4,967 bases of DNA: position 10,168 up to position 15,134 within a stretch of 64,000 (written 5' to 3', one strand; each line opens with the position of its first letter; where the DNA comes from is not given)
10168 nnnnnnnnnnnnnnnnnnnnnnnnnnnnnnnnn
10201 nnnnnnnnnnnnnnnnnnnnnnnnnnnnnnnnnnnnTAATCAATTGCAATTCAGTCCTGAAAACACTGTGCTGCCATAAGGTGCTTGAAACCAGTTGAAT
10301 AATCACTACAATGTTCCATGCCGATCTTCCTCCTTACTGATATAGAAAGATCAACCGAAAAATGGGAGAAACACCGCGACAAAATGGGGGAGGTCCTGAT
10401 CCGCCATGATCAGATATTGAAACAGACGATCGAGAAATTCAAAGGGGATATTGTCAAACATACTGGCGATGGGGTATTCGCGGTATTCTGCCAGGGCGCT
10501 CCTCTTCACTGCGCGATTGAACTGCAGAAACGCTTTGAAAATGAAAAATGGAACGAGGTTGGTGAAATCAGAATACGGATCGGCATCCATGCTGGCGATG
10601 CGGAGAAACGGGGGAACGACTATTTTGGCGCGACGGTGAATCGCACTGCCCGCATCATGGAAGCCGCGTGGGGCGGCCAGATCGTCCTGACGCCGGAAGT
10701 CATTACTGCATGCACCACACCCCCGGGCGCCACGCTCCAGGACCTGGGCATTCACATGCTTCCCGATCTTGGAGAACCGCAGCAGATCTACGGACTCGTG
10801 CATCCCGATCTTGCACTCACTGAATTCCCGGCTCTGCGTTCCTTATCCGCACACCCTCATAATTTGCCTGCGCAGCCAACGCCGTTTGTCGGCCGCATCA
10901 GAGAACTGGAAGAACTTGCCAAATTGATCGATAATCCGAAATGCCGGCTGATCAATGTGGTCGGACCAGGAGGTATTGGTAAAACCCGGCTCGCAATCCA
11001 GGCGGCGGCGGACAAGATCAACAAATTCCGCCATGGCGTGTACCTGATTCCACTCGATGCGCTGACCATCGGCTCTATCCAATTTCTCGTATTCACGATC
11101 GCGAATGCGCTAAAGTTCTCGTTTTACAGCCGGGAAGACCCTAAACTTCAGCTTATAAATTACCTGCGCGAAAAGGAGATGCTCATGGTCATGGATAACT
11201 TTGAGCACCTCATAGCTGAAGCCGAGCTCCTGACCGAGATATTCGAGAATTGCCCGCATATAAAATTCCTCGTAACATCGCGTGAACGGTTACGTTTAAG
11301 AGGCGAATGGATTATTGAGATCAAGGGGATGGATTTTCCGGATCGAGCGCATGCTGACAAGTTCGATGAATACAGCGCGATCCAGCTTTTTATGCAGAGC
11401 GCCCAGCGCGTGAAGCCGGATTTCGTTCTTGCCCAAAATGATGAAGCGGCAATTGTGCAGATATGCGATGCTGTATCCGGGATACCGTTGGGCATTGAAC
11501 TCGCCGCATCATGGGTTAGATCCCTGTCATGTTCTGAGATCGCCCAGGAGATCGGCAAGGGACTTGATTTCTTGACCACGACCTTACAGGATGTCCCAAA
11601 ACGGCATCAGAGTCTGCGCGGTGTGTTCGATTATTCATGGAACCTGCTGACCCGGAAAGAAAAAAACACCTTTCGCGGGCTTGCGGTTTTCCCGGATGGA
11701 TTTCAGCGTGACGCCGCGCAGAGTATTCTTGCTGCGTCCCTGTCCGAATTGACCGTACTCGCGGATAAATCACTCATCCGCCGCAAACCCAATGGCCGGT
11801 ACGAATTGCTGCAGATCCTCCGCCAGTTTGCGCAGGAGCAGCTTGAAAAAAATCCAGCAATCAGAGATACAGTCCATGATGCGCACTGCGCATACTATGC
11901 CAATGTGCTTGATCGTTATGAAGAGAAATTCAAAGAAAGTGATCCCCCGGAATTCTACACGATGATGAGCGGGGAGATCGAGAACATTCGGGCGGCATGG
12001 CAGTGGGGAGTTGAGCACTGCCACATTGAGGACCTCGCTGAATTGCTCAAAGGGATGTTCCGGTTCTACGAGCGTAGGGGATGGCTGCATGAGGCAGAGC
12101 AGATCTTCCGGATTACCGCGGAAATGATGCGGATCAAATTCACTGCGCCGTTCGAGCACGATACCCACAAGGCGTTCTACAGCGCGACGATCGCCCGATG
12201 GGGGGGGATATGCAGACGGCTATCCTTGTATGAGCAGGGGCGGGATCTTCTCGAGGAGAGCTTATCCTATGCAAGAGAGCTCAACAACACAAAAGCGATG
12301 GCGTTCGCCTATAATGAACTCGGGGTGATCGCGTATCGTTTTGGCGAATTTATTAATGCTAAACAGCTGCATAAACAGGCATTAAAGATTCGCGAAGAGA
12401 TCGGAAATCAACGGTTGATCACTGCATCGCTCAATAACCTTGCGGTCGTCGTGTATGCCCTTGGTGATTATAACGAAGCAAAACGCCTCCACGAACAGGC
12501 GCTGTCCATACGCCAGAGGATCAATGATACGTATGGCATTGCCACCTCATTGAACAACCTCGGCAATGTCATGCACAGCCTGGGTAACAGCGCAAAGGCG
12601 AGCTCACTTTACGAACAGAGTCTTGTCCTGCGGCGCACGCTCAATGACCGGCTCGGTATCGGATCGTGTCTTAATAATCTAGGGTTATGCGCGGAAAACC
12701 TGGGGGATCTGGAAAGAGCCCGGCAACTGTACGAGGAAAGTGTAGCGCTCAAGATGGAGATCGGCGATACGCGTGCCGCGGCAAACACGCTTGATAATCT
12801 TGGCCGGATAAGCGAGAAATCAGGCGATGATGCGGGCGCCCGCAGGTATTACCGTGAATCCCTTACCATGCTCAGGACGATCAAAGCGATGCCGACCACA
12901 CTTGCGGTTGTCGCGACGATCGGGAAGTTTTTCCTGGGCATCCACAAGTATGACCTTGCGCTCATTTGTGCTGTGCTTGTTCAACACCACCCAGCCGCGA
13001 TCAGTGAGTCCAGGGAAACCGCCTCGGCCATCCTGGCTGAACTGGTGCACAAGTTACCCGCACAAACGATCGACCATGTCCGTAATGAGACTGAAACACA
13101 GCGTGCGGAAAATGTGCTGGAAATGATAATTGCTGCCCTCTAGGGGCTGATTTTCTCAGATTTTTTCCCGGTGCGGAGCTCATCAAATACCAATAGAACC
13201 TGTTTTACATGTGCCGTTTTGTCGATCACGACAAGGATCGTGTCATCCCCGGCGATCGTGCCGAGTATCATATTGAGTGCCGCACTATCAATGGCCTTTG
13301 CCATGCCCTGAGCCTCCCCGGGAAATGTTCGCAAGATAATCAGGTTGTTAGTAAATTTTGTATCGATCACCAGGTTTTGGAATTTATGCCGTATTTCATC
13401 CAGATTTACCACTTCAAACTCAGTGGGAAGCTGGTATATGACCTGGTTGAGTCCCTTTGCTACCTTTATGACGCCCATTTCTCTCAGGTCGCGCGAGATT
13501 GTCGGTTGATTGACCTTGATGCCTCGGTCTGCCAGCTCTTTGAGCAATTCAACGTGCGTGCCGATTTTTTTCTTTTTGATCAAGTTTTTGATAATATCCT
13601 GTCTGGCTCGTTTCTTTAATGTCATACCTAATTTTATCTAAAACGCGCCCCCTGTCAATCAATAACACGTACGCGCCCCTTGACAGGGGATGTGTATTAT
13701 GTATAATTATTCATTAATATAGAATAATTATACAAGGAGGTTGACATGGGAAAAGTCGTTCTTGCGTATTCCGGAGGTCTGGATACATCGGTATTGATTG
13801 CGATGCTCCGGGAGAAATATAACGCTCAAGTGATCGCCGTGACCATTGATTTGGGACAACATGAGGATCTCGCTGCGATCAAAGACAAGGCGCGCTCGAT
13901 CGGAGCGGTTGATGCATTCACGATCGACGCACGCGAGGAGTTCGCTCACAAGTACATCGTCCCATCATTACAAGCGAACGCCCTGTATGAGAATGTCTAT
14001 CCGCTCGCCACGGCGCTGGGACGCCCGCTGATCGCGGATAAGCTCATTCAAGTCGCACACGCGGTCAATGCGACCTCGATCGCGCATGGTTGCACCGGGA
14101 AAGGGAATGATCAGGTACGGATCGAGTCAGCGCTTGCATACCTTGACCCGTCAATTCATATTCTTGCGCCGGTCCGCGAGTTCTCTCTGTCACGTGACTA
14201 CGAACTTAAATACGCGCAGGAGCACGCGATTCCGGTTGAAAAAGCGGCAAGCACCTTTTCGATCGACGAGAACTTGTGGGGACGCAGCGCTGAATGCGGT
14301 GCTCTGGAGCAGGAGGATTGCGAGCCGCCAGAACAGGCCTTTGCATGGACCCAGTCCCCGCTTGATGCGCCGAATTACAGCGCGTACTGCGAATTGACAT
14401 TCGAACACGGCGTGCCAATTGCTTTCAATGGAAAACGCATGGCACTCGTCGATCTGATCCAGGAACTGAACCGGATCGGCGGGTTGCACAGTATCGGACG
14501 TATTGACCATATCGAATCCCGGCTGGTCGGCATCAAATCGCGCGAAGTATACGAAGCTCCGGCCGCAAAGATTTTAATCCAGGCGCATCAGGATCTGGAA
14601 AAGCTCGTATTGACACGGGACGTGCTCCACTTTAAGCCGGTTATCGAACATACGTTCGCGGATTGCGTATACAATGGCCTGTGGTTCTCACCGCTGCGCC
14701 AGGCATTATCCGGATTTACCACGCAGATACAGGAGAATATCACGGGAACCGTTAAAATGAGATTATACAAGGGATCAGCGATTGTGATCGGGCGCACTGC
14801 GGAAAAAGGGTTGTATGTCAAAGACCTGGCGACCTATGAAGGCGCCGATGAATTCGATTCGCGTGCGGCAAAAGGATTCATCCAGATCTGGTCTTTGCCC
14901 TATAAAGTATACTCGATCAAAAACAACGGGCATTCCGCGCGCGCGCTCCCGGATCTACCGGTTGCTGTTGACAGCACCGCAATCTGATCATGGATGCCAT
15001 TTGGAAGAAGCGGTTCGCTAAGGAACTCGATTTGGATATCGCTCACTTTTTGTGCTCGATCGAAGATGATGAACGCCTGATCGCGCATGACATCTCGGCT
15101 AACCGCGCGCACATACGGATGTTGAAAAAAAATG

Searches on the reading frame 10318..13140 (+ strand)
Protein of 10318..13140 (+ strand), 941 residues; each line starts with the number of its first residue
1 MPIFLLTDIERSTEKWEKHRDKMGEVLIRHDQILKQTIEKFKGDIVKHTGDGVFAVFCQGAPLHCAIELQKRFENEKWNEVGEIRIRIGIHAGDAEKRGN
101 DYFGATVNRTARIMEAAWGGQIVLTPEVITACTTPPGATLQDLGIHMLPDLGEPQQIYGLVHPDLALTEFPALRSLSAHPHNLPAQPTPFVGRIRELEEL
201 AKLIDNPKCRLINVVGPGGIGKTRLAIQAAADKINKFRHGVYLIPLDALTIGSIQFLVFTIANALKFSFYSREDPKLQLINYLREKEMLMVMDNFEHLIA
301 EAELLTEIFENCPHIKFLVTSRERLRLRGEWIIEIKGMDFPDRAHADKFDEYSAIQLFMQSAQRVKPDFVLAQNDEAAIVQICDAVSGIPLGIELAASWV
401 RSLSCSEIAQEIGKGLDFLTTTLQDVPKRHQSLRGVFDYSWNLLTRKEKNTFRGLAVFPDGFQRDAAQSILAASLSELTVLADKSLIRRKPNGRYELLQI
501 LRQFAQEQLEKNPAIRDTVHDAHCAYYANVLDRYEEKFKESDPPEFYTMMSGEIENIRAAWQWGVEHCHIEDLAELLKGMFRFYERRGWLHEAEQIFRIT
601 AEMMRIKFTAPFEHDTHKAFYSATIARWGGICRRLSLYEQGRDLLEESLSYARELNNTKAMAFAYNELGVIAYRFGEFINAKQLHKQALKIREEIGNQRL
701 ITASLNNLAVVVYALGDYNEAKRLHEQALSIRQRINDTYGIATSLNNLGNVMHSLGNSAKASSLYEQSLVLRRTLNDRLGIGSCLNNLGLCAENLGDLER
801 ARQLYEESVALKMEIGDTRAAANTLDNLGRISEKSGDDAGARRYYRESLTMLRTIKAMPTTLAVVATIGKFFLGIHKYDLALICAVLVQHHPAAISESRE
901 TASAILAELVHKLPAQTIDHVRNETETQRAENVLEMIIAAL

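Call 26: search_protein_families(library=pfam, proteins=[window:10318-13140:+], max_evalue=0.00001)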
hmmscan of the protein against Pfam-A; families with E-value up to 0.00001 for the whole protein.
window:10318-13140:+ (941 aa): 10 families
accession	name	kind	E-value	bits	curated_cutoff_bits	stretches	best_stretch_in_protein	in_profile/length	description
PF13424.12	TPR_12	-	2e-37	127.6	30.1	3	703-769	4-72/77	Tetratricopeptide repeat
PF13374.12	TPR_10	-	1.5e-28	98.3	27.5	1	703-735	3-35/42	Tetratricopeptide repeat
PF07719.23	TPR_2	-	2.8e-18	64.9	27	0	784-811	3-30/34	Tetratricopeptide repeat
PF00515.34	TPR_1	-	9.1e-16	57.4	27.8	0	784-811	3-30/34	Tetratricopeptide repeat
PF13176.12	TPR_7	-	2.5e-15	55.6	27.9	0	744-778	1-35/36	Tetratricopeptide repeat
PF13181.12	TPR_8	-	4.1e-13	48.8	25.7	0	784-811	3-30/34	Tetratricopeptide repeat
PF17874.7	TPR_MalT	-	1.3e-09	38.2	45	0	646-731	64-190/336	MalT-like TPR region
PF24885.1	TPR_NPHP3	-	3e-08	33.8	100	1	628-739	105-220/239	Nephrocystin-3 TPR domain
PF00211.25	Guanylate_cyc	-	3.5e-08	33.7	21.9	1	5-133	12-156/183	Adenylate and Guanylate cyclase catalytic domain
PF13191.12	AAA_16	-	8.4e-06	26.8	32.6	0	189-237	1-51/167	AAA ATPase domain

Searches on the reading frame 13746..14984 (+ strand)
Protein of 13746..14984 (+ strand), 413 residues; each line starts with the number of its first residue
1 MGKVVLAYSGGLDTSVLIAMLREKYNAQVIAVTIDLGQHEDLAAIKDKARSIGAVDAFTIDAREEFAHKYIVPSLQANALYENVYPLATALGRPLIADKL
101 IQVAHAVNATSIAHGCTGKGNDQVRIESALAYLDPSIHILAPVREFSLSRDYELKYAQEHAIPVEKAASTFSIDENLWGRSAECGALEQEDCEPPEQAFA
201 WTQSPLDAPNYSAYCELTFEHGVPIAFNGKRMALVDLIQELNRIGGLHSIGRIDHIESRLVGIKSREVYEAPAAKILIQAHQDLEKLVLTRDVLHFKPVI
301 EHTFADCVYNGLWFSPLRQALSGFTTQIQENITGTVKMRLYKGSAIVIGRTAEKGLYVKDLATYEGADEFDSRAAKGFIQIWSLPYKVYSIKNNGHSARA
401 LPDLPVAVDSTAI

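Call 26: search_protein_families(library=pfam, proteins=[window:13746-14984:+], max_evalue=0.00001)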
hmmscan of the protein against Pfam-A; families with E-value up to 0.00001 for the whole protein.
window:13746-14984:+ (413 aa): 2 families
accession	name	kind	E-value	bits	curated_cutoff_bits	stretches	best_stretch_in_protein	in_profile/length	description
PF20979.2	Arginosuc_syn_C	-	3.5e-84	282.2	27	1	171-389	1-219/219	Arginosuccinate synthase C-terminal domain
PF00764.25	Arginosuc_synth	-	1.1e-64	217.8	27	1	3-163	1-162/162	Arginosuccinate synthase N-terminal HUP domain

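Call 27: find_related_loci(query=window:13746-14984:+, collection=genome_contigs, flank=1000)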
Query window:13746-14984:+ (413 aa) in genome_contigs; peptide patterns used: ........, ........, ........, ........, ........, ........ (x = any residue, [..] = any of these).
600 stretches matched a pattern (row limit reached: there are more); 600 encode a relative of the query (tblastn E <= 1e-3); the best 80 are kept; 80 distinct loci.
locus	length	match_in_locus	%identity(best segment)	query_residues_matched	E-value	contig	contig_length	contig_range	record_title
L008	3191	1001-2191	61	1-398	2e-170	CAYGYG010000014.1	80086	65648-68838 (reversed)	MAG TPA_asm: uncultured bacterium isolate ERP119294_co1_15 genome assembly, contig: NODE_285_length_80086_cov_29.267521,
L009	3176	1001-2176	55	3-391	4e-146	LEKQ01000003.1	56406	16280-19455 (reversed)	MAG: bacterium GBS-1 isolate GBS-1 2615921478, whole genome shotgun sequence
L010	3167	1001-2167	54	3-390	5e-143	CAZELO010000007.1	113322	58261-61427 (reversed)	MAG TPA_asm: uncultured Candidatus Bathyarchaeia archaeon isolate SRP323688_co1_251 genome assembly, contig: NODE_337_le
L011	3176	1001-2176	55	3-394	5e-143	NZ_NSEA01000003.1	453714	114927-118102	Fredinandcohnia onubensis strain 10J4 10J4_trimmed_contig_3, whole genome shotgun sequence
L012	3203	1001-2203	54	1-400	1e-141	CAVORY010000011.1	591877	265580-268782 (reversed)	MAG: uncultured Acidobacteriota bacterium isolate MFD00032.bin.2.43 genome assembly, contig: contig_5755, whole genome s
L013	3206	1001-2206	53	3-403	3e-141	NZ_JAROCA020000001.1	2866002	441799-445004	Tigheibacillus jepli strain 179-BFC-A-HS 1, whole genome shotgun sequence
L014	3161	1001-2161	52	3-390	9e-141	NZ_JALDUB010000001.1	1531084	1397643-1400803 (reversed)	Streptococcus oralis strain S56 NODE_1_length_1531084_cov_111.074855, whole genome shotgun sequence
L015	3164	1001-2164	54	3-389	1e-140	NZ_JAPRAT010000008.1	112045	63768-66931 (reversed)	Natronobacillus azotifigens strain 24KS-1 8, whole genome shotgun sequence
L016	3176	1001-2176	54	3-394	8e-141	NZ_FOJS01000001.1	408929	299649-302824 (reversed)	Parageobacillus thermantarcticus strain M1, whole genome shotgun sequence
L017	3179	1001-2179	53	3-394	1e-140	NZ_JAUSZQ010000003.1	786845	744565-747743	Neobacillus niacini strain V4I12 Ga0505344_03, whole genome shotgun sequence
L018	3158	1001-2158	53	3-387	2e-140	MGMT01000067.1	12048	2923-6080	MAG: Chloroflexi bacterium RBG_13_51_52 RBG_13_scaffold_45850, whole genome shotgun sequence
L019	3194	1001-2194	52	3-399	5e-140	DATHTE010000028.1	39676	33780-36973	MAG TPA_asm: Vicinamibacterales bacterium isolate SMAG_U16069 k141_535769, whole genome shotgun sequence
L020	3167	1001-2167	53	3-390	1e-139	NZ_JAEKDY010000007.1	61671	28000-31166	Heyndrickxia sporothermodurans strain DSM 10599 NODE_7_length_61671_cov_27.8698, whole genome shotgun sequence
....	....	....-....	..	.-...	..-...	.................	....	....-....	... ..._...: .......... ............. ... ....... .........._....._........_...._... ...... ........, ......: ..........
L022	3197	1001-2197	52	2-397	1e-139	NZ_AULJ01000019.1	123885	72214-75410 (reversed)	Pontibacillus marinus BH030004 = DSM 16465 H514DRAFT_scaffold00011.11_C, whole genome shotgun sequence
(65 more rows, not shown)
